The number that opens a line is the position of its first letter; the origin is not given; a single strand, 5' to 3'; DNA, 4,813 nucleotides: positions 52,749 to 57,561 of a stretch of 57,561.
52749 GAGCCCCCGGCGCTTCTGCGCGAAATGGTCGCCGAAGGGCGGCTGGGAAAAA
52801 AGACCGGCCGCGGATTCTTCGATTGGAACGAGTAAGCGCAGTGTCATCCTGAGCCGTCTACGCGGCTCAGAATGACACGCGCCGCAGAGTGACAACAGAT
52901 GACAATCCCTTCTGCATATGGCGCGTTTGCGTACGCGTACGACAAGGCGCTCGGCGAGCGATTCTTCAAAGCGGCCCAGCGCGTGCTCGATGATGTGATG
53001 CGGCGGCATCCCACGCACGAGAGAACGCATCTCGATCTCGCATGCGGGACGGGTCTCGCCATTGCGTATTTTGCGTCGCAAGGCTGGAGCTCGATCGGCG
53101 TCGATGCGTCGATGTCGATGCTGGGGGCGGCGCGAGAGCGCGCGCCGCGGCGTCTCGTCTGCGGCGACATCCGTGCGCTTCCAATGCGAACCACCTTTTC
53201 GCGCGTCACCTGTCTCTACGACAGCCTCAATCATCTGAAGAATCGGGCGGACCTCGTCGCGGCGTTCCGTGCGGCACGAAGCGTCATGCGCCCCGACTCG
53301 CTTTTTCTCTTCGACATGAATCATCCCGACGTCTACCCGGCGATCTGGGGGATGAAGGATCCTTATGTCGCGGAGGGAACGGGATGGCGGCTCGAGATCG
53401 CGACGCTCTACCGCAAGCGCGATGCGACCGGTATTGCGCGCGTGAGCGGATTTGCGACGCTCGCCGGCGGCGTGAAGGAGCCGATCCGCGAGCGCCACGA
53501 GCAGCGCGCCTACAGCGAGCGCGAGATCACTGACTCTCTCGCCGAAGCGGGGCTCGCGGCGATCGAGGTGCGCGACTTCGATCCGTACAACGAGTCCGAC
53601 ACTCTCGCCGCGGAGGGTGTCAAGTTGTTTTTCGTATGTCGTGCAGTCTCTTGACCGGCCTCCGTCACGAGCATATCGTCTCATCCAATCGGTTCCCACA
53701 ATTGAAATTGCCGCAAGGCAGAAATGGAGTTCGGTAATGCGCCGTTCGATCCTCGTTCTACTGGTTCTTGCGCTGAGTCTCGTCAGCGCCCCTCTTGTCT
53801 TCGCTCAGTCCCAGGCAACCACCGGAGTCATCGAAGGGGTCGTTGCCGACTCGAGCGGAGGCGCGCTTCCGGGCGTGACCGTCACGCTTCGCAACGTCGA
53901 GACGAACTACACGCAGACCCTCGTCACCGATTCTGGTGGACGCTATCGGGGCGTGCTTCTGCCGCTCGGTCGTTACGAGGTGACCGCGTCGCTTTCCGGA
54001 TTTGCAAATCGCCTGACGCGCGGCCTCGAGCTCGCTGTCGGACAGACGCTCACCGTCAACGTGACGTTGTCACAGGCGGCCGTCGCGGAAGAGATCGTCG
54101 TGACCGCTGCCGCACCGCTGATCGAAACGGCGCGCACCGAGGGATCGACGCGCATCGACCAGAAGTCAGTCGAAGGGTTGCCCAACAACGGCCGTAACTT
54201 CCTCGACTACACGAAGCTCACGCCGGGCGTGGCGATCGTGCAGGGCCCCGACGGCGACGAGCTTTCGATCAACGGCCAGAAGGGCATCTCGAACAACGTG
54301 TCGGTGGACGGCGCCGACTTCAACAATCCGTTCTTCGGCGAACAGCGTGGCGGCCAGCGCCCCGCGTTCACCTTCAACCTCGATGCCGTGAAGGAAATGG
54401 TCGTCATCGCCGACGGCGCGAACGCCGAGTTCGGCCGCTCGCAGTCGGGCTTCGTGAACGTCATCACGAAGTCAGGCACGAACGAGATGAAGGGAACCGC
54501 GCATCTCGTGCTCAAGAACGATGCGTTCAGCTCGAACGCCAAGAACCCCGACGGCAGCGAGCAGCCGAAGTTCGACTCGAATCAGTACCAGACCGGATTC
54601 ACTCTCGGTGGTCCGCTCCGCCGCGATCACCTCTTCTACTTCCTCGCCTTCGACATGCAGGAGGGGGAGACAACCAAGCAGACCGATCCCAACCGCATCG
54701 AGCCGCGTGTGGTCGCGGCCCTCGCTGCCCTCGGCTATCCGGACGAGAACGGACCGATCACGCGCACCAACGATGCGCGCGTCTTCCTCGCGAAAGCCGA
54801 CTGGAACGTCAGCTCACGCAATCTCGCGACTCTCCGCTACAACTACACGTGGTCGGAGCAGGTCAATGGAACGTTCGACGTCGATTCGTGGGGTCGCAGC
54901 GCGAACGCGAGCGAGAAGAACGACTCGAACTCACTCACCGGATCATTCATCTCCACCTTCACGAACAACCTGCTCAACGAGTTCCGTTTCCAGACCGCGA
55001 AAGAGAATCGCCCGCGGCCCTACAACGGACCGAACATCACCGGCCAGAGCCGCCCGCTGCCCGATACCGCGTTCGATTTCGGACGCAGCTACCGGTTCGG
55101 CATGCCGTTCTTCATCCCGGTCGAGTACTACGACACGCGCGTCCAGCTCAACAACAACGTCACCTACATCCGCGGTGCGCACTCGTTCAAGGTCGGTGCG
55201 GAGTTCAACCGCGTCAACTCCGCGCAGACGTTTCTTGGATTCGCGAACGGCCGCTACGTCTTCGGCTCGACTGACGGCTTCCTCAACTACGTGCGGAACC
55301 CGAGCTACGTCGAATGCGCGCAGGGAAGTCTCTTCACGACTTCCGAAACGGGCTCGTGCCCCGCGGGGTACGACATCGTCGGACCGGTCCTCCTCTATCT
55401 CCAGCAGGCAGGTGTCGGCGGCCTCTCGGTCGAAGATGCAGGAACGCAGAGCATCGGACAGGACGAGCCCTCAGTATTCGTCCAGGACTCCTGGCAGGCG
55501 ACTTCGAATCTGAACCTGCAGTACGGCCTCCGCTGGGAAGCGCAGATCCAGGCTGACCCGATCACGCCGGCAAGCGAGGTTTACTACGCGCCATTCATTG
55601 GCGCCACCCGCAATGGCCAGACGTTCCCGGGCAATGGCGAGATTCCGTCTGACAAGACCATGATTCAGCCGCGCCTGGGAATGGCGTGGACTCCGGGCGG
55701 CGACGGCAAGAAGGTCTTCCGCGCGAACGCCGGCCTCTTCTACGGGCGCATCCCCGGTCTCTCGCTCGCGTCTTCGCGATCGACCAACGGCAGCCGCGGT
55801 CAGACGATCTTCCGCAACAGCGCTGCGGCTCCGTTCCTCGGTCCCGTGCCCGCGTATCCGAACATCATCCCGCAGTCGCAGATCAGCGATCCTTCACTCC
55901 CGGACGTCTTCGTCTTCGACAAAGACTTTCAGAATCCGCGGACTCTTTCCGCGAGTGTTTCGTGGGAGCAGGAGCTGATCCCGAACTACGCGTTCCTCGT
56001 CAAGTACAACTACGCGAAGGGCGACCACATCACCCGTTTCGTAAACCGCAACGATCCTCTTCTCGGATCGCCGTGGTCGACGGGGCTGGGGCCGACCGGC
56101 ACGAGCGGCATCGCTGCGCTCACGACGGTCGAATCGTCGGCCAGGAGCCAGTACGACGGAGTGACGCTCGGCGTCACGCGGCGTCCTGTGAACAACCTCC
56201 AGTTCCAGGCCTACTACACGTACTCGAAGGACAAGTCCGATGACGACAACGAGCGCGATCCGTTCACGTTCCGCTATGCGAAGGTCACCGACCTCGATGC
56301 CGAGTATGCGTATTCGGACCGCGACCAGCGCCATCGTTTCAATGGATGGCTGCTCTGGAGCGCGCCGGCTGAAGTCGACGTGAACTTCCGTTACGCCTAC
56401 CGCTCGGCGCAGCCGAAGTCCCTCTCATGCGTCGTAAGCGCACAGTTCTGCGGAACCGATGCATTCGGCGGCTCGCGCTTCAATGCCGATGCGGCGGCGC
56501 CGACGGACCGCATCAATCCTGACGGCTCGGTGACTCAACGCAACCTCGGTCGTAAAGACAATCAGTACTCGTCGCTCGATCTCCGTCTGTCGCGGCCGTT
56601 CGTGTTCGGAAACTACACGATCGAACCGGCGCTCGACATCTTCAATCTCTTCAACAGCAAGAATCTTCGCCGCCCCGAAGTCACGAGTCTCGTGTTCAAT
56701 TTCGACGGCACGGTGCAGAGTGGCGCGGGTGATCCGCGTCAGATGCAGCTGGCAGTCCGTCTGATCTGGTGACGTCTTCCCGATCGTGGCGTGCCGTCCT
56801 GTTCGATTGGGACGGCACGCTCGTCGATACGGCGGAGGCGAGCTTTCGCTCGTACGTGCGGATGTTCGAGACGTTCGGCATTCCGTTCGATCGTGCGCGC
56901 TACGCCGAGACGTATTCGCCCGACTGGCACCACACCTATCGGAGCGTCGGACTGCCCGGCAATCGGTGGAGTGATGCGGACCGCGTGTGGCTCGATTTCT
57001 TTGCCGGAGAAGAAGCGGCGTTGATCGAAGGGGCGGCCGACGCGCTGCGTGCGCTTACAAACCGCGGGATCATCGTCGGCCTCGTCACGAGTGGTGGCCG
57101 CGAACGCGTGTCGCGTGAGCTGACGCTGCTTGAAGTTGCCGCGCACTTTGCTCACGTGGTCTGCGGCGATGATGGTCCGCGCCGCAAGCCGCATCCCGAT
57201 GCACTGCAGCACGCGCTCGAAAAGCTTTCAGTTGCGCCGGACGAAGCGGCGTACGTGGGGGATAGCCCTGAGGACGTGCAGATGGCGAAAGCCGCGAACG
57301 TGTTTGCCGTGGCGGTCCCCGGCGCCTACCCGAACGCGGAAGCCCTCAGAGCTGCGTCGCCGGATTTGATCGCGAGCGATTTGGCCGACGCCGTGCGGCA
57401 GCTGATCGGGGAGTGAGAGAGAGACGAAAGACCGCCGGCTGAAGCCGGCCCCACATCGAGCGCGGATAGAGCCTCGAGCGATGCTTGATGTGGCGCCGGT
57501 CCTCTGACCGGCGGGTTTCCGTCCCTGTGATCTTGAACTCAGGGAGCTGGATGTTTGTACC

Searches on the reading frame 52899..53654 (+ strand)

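Call 67: search_protein_families(library=pfam, proteins=[window:52899-53654:+], max_evalue=0.00001)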
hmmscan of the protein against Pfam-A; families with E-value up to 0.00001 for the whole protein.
window:52899-53654:+ (251 aa): 4 families
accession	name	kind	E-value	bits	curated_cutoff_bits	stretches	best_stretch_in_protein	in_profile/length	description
PF13649.12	Methyltransf_25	-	4.9e-15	56.4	27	1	45-133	2-96/97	Methyltransferase domain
PF08241.18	Methyltransf_11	-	1.3e-13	51.8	21.2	1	45-138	1-95/95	Methyltransferase domain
PF08242.18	Methyltransf_12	-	6.9e-08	33.6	30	1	45-134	1-96/98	Methyltransferase domain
PF13489.12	Methyltransf_23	-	1e-06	29.1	27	1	39-156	21-134/164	Methyltransferase domain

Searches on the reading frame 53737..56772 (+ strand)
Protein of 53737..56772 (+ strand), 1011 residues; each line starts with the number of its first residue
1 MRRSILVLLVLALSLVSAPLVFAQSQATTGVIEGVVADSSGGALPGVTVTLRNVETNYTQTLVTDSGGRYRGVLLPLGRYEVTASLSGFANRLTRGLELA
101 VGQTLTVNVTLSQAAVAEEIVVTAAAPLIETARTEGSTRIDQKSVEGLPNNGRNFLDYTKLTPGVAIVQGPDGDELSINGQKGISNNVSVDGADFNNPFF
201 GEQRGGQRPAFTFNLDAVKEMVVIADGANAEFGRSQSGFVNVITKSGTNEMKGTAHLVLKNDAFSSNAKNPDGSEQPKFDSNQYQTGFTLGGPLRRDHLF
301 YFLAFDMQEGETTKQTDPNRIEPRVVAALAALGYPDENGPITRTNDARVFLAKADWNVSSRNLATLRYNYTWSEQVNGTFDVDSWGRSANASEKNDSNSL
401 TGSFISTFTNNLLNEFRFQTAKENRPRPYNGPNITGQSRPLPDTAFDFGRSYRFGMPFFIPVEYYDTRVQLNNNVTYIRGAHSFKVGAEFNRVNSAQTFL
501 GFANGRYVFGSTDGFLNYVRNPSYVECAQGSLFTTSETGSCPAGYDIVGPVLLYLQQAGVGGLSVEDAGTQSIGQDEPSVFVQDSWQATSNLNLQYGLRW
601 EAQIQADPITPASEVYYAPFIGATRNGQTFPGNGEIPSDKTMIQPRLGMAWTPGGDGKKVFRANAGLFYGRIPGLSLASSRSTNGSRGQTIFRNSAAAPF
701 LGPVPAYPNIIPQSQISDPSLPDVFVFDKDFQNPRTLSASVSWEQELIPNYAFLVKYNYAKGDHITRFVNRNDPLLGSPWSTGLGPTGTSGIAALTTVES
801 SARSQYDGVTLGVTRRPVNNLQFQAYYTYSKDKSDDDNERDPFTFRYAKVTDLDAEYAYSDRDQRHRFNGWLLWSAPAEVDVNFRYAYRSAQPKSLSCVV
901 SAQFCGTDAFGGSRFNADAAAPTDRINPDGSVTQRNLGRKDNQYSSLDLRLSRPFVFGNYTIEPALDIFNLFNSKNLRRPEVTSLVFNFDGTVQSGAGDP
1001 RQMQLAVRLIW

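Call 67: search_protein_families(library=pfam, proteins=[window:53737-56772:+], max_evalue=0.00001)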
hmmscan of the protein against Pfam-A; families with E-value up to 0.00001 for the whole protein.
window:53737-56772:+ (1011 aa): 2 families
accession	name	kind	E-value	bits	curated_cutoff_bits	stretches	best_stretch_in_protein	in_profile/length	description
PF25183.1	OMP_b-brl_4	-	9.8e-78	262.8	30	2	315-878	113-679/838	Outer membrane beta barrel domain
PF13620.12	CarboxypepD_reg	-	8.4e-18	64.9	32.3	1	32-112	2-82/82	Carboxypeptidase regulatory-like domain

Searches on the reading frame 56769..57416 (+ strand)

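Call 67: search_protein_families(library=pfam, proteins=[window:56769-57416:+], max_evalue=0.00001)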
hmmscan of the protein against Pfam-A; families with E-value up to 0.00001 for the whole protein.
window:56769-57416:+ (215 aa): 4 families
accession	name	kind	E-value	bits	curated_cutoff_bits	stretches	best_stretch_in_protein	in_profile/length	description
PF13419.12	HAD_2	-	7.6e-35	121.1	23.8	1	10-183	1-178/178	Haloacid dehalogenase-like hydrolase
PF00702.32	Hydrolase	-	1.6e-28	100.8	26.4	1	8-177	2-191/191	haloacid dehalogenase-like hydrolase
PF12710.13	HAD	-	4.9e-11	43.8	27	1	10-174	1-189/189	haloacid dehalogenase-like hydrolase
PF13242.12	Hydrolase_like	-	5.1e-11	42.8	22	1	138-208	2-75/75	HAD-hyrolase-like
